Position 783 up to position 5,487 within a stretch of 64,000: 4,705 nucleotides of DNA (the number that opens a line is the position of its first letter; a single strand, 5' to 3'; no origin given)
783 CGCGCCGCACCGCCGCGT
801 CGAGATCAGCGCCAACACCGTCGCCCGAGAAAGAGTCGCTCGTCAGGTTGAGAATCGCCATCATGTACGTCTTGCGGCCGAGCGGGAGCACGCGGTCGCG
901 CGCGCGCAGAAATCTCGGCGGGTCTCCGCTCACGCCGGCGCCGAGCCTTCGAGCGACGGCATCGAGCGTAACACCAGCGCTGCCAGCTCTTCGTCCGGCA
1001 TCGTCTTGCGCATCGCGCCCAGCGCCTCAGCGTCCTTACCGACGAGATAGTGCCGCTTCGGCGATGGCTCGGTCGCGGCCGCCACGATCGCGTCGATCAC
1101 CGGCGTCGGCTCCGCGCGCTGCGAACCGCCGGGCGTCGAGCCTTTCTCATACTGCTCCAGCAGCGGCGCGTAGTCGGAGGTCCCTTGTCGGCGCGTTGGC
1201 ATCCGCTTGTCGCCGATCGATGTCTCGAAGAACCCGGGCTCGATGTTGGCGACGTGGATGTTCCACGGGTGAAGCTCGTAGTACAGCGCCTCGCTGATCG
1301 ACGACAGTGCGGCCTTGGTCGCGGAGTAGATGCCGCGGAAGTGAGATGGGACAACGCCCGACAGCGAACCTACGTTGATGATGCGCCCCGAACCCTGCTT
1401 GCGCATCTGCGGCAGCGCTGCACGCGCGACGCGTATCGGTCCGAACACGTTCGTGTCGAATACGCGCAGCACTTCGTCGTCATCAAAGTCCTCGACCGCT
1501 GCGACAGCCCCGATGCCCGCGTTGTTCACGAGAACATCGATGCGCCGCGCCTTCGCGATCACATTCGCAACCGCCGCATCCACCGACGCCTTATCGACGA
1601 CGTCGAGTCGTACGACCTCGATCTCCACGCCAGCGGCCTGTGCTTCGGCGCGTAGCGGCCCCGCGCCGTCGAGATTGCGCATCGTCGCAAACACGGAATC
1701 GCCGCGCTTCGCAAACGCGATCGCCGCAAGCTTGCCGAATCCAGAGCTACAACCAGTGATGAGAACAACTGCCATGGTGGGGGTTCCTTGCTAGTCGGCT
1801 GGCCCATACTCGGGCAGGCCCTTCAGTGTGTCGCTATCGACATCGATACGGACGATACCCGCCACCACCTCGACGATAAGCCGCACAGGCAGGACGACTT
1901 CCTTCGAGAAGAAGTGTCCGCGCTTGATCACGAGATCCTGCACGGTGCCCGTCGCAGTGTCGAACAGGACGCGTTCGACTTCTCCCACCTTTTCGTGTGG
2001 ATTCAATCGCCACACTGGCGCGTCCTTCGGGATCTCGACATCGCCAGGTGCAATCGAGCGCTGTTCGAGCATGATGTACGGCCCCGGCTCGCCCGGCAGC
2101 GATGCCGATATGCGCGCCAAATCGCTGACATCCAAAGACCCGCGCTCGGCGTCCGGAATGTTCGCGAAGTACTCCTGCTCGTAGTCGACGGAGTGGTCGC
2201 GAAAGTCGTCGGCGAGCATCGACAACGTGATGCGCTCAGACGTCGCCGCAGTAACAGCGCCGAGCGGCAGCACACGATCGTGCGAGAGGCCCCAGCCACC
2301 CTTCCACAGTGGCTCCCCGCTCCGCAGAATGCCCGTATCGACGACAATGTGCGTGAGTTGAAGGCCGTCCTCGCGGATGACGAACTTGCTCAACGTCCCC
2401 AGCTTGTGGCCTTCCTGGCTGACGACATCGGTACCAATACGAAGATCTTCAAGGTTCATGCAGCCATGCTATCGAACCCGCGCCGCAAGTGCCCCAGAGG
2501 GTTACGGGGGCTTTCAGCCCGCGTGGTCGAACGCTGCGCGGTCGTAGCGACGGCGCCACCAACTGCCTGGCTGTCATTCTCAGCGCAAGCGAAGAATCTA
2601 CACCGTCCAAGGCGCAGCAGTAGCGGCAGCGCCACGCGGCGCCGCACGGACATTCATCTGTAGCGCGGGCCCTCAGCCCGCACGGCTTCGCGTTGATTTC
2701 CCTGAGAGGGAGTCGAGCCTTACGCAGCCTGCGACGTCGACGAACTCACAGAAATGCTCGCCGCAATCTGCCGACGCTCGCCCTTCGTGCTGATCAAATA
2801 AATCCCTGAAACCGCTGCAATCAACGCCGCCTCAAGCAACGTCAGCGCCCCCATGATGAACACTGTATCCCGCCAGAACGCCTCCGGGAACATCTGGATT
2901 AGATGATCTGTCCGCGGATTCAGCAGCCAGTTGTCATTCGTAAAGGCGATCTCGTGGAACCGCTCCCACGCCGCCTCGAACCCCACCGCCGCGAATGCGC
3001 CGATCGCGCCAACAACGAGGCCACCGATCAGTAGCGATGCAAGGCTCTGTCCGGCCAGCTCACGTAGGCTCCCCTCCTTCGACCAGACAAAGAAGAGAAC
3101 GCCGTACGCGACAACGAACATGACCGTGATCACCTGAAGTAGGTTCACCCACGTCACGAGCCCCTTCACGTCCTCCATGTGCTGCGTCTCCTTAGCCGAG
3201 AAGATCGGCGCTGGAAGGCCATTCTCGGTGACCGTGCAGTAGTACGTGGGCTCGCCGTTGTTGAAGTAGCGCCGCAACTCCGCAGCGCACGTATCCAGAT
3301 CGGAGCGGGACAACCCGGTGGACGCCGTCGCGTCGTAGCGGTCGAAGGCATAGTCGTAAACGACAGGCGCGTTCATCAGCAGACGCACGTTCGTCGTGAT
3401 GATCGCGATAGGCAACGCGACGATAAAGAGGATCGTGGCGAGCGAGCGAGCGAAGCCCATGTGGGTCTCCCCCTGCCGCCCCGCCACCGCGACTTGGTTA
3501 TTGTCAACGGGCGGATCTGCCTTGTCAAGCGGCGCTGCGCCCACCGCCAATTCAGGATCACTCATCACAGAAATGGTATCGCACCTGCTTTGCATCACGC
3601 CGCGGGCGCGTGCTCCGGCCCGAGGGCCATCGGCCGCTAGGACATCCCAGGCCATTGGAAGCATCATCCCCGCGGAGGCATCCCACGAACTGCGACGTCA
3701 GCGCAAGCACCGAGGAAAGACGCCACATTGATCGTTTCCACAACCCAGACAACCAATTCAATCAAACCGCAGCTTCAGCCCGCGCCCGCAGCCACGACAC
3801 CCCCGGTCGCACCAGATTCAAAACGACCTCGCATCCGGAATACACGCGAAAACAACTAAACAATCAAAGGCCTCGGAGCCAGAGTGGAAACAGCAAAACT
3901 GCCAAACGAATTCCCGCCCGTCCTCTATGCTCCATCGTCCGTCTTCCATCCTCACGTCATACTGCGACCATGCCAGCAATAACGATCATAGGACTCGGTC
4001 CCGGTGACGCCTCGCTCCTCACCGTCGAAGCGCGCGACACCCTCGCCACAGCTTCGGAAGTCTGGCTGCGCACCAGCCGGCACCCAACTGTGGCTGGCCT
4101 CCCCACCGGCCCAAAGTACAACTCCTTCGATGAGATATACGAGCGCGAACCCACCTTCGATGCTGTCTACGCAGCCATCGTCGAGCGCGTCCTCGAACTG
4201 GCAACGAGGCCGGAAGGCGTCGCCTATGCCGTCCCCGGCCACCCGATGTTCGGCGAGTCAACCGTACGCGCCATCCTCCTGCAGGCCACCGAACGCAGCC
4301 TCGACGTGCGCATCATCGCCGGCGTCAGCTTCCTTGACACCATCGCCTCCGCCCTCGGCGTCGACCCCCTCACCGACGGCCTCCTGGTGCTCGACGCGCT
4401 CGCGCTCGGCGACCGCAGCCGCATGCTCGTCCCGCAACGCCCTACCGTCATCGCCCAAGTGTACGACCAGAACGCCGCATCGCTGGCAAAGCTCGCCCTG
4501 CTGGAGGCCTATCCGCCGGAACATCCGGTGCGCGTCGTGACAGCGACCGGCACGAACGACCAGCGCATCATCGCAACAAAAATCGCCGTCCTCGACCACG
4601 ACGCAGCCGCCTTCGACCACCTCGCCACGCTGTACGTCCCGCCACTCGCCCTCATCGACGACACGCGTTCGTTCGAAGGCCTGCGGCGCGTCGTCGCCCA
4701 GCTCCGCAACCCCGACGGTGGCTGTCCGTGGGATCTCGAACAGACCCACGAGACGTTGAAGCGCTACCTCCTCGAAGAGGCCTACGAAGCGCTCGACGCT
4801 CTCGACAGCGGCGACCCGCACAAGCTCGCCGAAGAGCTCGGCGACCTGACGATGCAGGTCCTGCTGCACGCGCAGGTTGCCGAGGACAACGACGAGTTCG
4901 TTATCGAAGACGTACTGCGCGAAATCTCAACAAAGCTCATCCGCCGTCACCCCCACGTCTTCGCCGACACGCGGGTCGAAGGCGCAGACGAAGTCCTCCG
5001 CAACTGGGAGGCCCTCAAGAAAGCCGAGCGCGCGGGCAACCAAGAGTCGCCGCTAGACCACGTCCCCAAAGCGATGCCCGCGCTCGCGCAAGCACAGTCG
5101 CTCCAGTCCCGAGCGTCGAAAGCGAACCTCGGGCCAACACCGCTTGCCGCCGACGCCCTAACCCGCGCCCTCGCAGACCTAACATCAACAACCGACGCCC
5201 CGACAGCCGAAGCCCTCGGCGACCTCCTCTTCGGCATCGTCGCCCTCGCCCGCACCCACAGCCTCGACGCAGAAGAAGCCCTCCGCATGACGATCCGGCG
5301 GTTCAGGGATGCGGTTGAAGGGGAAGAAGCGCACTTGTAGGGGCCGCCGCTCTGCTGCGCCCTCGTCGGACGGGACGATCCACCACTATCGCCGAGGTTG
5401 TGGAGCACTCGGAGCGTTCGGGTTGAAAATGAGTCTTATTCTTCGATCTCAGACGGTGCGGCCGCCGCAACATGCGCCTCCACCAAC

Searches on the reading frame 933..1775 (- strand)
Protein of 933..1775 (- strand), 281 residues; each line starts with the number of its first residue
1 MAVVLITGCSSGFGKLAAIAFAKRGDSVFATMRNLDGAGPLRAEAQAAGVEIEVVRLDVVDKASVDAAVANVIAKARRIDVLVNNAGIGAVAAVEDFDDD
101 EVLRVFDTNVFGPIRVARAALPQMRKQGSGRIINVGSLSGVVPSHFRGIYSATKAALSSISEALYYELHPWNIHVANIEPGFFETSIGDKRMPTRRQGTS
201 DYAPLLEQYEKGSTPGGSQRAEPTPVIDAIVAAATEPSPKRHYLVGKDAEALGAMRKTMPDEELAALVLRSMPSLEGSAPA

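Call 33: search_protein_families(library=pfam, proteins=[window:933-1775:-], max_evalue=0.001)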
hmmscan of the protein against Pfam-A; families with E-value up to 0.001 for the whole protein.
window:933-1775:- (281 aa): 3 families
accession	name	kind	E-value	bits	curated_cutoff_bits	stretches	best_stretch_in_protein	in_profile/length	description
PF00106.31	adh_short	-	2.1e-52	177.9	26.6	1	3-191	2-190/195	short chain dehydrogenase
PF13561.12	adh_short_C2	-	1e-34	120.6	27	1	10-190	3-183/236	Enoyl-(Acyl carrier protein) reductase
PF08659.16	KR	-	9.7e-13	48.9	22.6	1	2-162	1-161/180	KR domain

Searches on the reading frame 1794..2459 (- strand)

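Call 33: search_protein_families(library=pfam, proteins=[window:1794-2459:-], max_evalue=0.001)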
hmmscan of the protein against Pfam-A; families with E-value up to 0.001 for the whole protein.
window:1794-2459:- (222 aa): 1 family
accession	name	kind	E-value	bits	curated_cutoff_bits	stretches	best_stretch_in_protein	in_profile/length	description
PF05239.21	PRC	-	2.3e-13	50.4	21.2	1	156-211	20-77/78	PRC-barrel domain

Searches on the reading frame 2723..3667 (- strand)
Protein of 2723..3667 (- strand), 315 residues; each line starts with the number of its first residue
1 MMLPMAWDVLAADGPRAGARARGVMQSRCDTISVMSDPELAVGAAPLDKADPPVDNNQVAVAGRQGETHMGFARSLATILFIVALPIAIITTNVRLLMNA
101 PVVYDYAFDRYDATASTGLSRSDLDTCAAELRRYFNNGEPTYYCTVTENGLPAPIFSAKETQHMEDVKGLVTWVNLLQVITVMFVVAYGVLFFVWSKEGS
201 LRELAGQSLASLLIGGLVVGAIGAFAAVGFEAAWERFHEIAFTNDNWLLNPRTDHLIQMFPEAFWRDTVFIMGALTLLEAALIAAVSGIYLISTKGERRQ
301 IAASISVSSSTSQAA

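Call 33: search_protein_families(library=pfam, proteins=[window:2723-3667:-], max_evalue=0.001)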
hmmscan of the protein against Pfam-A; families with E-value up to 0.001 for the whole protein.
window:2723-3667:- (315 aa): 1 family
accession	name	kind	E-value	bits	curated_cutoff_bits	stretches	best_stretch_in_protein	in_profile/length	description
PF07314.17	Lit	-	3.6e-34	118.8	24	1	79-265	1-176/176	Lipoprotein intramolecular transacylase Lit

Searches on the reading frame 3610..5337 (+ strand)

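Call 33: search_protein_families(library=pfam, proteins=[window:3610-5337:+], max_evalue=0.001)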
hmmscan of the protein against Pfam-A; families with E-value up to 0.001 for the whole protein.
window:3610-5337:+ (576 aa): 3 families
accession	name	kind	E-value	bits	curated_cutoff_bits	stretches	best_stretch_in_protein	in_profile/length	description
PF00590.25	TP_methylase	-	9.2e-29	101.3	27.8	1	124-326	2-209/212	Tetrapyrrole (Corrin/Porphyrin) Methylases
PF03819.22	MazG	-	9.9e-29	99.9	22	1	378-451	1-74/74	MazG nucleotide pyrophosphohydrolase domain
PF01503.22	PRA-PH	-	0.00017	22.4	21.3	0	377-419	23-66/86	Phosphoribosyl-ATP pyrophosphohydrolase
